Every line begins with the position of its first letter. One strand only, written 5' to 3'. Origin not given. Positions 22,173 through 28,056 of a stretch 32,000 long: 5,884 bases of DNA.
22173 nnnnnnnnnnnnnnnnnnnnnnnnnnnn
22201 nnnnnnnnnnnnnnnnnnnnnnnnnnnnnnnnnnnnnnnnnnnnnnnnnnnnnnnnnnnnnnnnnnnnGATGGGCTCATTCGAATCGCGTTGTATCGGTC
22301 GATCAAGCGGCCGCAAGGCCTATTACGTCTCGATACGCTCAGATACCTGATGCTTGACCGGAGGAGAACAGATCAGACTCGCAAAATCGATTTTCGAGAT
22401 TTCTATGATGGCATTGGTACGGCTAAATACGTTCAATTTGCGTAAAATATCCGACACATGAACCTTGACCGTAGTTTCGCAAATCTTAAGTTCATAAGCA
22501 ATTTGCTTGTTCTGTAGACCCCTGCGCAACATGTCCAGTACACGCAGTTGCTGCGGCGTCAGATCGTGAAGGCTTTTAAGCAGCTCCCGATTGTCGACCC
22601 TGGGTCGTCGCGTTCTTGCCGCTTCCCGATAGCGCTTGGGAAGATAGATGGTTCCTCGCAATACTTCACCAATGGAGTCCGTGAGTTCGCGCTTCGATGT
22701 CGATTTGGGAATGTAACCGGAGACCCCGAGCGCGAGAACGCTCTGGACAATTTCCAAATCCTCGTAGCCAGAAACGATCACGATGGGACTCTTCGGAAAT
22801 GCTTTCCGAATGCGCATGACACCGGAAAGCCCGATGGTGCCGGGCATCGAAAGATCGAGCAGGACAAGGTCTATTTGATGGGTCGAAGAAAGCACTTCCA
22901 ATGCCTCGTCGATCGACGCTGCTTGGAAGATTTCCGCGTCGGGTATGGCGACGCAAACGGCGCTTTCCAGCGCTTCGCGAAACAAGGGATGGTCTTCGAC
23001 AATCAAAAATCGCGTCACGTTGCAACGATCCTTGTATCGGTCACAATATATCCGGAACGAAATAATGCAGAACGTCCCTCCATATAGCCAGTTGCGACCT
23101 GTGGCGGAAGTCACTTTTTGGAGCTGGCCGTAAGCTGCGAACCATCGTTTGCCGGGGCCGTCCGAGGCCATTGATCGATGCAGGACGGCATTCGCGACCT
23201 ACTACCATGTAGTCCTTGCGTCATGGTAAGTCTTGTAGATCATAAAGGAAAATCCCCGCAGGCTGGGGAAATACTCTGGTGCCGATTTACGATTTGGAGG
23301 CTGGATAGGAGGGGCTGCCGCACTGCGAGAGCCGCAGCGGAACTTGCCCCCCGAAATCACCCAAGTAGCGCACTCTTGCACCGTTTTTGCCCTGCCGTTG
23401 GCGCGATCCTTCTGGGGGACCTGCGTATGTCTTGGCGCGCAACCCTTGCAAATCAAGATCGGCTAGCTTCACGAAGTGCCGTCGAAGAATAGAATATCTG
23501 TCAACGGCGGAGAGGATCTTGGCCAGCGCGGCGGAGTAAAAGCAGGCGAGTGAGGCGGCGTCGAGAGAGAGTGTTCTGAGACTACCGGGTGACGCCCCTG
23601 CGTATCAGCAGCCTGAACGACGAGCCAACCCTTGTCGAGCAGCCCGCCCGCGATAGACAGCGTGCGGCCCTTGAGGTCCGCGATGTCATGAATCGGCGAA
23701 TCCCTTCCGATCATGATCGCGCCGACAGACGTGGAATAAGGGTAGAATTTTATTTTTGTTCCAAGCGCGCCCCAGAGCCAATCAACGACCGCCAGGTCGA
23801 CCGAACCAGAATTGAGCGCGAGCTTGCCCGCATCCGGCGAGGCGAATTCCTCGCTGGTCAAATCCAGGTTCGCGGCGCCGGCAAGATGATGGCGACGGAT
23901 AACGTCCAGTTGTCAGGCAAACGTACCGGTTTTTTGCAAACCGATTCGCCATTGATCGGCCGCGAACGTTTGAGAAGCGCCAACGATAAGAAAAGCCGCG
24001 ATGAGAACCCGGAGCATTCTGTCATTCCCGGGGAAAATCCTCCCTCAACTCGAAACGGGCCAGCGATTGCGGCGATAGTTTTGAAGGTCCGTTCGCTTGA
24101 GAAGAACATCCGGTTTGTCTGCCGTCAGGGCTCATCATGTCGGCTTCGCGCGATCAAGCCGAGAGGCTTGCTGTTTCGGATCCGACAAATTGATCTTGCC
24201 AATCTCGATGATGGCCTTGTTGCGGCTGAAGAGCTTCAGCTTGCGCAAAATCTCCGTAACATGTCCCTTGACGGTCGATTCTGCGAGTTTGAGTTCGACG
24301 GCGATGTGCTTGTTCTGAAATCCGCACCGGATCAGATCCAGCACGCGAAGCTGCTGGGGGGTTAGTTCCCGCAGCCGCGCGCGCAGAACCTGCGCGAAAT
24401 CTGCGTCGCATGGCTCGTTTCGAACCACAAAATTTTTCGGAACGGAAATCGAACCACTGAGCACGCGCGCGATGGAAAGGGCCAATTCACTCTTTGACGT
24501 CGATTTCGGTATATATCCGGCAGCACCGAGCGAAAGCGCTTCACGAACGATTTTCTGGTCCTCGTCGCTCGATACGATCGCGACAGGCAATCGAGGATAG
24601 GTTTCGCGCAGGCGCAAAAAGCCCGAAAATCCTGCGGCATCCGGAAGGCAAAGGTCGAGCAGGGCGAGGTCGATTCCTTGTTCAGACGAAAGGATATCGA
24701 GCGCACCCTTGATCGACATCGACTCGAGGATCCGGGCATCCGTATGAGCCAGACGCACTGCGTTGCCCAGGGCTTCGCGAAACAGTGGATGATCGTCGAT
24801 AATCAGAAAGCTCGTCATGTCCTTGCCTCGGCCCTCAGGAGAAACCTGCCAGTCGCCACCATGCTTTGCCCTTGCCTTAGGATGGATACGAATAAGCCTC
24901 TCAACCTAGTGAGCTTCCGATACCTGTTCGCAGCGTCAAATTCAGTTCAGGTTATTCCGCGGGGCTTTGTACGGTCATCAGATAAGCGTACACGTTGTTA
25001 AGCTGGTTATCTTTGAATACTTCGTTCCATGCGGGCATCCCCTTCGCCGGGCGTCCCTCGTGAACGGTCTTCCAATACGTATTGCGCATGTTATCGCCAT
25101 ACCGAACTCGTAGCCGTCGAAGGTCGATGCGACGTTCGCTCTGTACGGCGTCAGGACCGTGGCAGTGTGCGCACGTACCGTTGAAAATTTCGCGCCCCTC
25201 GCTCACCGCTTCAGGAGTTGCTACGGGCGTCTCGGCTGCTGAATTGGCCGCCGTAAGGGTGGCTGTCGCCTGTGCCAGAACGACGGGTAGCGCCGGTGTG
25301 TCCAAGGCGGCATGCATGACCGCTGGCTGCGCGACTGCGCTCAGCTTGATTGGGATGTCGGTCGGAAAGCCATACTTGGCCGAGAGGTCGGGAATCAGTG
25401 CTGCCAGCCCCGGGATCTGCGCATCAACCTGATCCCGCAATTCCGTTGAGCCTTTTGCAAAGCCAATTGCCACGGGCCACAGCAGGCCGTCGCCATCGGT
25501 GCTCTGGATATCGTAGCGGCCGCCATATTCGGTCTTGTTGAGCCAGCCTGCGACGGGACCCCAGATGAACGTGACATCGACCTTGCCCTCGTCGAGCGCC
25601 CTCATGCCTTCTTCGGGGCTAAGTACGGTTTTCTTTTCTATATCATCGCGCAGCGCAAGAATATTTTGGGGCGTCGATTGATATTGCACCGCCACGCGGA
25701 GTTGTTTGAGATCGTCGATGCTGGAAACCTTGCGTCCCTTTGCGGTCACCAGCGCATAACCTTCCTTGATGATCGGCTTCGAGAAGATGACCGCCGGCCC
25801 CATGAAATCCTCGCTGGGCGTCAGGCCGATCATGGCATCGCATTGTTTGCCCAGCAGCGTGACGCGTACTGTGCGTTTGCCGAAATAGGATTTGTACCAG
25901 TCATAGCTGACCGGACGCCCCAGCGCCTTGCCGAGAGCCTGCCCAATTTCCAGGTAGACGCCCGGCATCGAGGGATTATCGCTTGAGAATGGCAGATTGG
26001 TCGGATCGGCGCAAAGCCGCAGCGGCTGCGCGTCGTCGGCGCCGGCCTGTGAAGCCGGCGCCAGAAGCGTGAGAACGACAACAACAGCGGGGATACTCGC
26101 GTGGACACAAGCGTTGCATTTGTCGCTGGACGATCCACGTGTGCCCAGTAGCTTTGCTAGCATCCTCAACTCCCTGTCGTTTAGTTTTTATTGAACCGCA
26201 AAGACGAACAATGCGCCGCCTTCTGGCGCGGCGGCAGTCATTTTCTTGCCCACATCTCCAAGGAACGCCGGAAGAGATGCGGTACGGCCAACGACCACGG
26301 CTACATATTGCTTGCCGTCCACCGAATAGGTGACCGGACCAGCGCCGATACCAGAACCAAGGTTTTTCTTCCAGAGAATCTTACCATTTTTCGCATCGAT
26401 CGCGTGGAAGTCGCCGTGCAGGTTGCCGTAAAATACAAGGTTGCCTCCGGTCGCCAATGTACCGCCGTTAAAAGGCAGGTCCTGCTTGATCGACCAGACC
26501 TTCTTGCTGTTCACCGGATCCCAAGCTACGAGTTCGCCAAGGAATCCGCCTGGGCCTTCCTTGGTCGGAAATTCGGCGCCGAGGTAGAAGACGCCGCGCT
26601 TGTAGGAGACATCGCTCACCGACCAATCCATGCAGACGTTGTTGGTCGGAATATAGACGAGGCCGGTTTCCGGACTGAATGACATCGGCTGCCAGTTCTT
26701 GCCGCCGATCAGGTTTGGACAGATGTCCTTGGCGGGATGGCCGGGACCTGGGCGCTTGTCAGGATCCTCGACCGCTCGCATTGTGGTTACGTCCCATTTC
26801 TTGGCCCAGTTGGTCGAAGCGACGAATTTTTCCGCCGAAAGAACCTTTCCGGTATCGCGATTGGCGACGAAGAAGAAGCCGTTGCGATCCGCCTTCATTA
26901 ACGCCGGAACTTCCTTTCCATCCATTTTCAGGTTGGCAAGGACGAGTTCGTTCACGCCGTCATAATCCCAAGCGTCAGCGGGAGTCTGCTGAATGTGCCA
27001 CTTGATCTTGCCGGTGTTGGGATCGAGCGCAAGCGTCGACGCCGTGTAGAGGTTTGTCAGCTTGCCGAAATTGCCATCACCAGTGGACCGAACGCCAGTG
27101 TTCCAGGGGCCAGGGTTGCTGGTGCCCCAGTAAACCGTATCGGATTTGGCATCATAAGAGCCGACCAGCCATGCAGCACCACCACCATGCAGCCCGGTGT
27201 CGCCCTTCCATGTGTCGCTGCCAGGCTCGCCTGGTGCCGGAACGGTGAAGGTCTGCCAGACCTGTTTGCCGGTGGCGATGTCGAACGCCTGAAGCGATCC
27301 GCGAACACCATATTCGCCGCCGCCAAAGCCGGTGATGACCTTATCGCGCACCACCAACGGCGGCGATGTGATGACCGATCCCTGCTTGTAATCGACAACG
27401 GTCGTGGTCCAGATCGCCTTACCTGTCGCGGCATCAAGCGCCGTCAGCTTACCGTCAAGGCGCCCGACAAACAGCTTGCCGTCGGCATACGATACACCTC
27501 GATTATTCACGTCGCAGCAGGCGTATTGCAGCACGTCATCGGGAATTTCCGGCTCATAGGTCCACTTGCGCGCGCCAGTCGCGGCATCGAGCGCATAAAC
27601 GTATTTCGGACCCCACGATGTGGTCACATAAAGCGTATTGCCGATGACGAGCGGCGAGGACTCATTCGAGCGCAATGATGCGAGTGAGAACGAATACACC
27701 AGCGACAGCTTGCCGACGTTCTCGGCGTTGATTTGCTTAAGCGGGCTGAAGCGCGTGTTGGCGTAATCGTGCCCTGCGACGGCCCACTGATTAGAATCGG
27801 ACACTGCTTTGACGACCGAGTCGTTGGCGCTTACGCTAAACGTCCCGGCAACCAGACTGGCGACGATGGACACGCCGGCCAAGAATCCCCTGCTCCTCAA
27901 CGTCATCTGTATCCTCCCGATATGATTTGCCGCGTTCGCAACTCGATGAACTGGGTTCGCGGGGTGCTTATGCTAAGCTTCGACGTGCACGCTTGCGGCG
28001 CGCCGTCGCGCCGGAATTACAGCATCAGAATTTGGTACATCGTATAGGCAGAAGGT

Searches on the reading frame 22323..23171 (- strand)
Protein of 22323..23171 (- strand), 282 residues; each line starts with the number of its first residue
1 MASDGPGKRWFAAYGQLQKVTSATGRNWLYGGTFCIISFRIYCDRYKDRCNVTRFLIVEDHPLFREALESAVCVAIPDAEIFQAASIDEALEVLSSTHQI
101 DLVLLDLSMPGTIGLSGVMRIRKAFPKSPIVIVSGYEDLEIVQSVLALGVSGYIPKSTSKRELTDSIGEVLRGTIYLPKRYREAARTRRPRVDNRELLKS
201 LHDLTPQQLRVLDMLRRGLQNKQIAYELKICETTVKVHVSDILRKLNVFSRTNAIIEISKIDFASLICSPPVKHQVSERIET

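Call 4: search_protein_families(library=pfam, proteins=[window:22323-23171:-])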
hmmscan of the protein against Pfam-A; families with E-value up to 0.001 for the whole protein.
window:22323-23171:- (282 aa): 2 families
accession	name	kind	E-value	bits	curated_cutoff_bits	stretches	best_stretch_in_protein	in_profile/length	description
PF00072.30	Response_reg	-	2.7e-21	76.2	30.2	1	56-167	2-110/111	Response regulator receiver domain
PF00196.25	GerE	-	7.4e-18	64.4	23.5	1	204-256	3-55/57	Bacterial regulatory proteins, luxR family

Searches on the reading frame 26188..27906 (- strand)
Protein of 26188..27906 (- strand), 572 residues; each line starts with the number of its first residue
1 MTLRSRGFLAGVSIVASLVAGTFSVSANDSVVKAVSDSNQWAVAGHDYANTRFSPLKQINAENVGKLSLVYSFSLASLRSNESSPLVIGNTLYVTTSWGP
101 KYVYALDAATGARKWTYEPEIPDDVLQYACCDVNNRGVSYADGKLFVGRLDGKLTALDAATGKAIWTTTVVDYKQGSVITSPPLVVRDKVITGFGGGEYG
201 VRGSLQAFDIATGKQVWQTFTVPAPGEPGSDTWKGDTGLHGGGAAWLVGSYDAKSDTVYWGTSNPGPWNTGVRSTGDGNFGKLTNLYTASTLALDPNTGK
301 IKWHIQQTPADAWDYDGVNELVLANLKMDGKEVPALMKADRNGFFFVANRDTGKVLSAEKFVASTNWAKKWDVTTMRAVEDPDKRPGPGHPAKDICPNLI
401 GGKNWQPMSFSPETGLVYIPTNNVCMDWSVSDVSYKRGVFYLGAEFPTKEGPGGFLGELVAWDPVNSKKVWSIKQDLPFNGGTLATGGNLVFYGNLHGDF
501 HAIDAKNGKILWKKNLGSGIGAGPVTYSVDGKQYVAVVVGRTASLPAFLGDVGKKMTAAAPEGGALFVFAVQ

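Call 5: search_protein_families(library=pfam, proteins=[window:26188-27906:-])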
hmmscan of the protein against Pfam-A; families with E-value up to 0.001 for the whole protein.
window:26188-27906:- (572 aa): 4 families
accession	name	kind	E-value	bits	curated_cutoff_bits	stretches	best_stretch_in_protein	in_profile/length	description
PF01011.28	PQQ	-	1.6e-77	262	26.7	2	41-356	1-335/595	Glucose/ethanol/alcohol dehydrogenase, beta-propeller domain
PF13360.13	PQQ_2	-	5.4e-25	88.8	27.6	2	137-226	28-105/233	Outer membrane protein assembly factor BamB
PF13570.13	Beta-prop_ACSF4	-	1.7e-14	54.4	133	2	83-219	7-129/329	Beta-alanine-activating enzyme, beta-propeller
PF23727.1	Beta-prop_FAM234A_B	-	0.00018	20.6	26.4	0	121-188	70-135/467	FAM234A/B beta-propeller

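Call 6: search_protein_families(library=ncbifam, proteins=[window:26188-27906:-])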
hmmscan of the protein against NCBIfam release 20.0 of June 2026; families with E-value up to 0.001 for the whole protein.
window:26188-27906:- (572 aa): 6 families
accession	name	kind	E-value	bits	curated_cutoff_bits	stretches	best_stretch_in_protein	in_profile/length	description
TIGR03075.1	PQQ_enz_alc_DH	subfamily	5.8e-207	688.5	480.05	1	26-542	6-529/530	PQQ-dependent dehydrogenase, methanol/ethanol family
TIGR04528.1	acido_non_PQQ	subfamily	8.3e-110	367.9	650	1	38-542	3-487/493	acido-empty-quinoprotein group A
TIGR03074.1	PQQ_membr_DH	subfamily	2.2e-58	197.8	832.65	2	29-357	145-502/783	membrane-bound PQQ-dependent dehydrogenase, glucose/quinate/shikimate family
TIGR03300.1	assembly_YfgL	equivalog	1.1e-23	83.6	285.2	2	53-219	28-171/377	outer membrane protein assembly factor BamB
NF008351.0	PRK11138.1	equivalog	2.9e-17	62.3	423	1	84-219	64-186/394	outer membrane protein assembly factor BamB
NF041516.1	PA2928_fam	subfamily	1.2e-05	24.8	70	0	154-218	71-126/376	PA2928 family protein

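Call 8: search_solved_structures(query=window:26188-27906:-, max_evalue=1e-20, show_alignments=1)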
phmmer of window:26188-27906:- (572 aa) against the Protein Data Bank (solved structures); distinct sequences matched with E-value up to 1e-20: 26.
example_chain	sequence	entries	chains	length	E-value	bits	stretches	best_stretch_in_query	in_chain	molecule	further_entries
4mae_A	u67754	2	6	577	9.6e-136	456.9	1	28-540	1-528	Methanol dehydrogenase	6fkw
7o6z_A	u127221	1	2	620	7.4e-121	407.8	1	14-541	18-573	Methanol dehydrogenase (Cytochrome c) subunit 1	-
1kv9_A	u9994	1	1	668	1.3e-119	403.7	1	29-541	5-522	TYPE II QUINOHEMOPROTEIN ALCOHOL DEHYDROGENASE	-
1flg_A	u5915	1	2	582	5.8e-119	401.5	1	33-570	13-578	PROTEIN (QUINOPROTEIN ETHANOL DEHYDROGENASE)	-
6zcv_A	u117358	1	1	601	7.3e-118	397.9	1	9-570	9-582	Quinoprotein ethanol dehydrogenase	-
1kb0_A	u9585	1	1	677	1.6e-116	393.5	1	36-540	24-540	quinohemoprotein alcohol dehydrogenase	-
6oc5_A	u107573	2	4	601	2.9e-116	392.6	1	17-540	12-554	Lanthanide-dependent methanol dehydrogenase XoxF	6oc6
6zcw_A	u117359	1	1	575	5.4e-116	391.7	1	28-570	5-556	Quinoprotein ethanol dehydrogenase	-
6dam_A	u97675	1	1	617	1.9e-110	373.4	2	216-540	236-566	Lanthanide-dependent methanol dehydrogenase XoxF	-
1yiq_A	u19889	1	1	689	1.5e-108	367.2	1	31-553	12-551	Quinohemoprotein alcohol dehydrogenase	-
4tqo_B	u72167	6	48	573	2.4e-106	359.8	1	35-540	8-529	Methanol dehydrogenase protein, large subunit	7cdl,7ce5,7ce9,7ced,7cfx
8gy2_A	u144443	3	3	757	2.7e-98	333.2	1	39-554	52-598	Alcohol dehydrogenase (quinone), dehydrogenase subunit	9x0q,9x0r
5xm3_A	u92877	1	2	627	6.5e-95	322.1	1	11-540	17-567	Glucose dehydrogenase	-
1g72_A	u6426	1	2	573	6.9e-95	322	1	31-540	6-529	METHANOL DEHYDROGENASE HEAVY SUBUNIT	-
2ad6_A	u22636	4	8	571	1.1e-94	321.4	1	33-540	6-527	Methanol dehydrogenase subunit 1 | METHANOL DEHYDROGENASE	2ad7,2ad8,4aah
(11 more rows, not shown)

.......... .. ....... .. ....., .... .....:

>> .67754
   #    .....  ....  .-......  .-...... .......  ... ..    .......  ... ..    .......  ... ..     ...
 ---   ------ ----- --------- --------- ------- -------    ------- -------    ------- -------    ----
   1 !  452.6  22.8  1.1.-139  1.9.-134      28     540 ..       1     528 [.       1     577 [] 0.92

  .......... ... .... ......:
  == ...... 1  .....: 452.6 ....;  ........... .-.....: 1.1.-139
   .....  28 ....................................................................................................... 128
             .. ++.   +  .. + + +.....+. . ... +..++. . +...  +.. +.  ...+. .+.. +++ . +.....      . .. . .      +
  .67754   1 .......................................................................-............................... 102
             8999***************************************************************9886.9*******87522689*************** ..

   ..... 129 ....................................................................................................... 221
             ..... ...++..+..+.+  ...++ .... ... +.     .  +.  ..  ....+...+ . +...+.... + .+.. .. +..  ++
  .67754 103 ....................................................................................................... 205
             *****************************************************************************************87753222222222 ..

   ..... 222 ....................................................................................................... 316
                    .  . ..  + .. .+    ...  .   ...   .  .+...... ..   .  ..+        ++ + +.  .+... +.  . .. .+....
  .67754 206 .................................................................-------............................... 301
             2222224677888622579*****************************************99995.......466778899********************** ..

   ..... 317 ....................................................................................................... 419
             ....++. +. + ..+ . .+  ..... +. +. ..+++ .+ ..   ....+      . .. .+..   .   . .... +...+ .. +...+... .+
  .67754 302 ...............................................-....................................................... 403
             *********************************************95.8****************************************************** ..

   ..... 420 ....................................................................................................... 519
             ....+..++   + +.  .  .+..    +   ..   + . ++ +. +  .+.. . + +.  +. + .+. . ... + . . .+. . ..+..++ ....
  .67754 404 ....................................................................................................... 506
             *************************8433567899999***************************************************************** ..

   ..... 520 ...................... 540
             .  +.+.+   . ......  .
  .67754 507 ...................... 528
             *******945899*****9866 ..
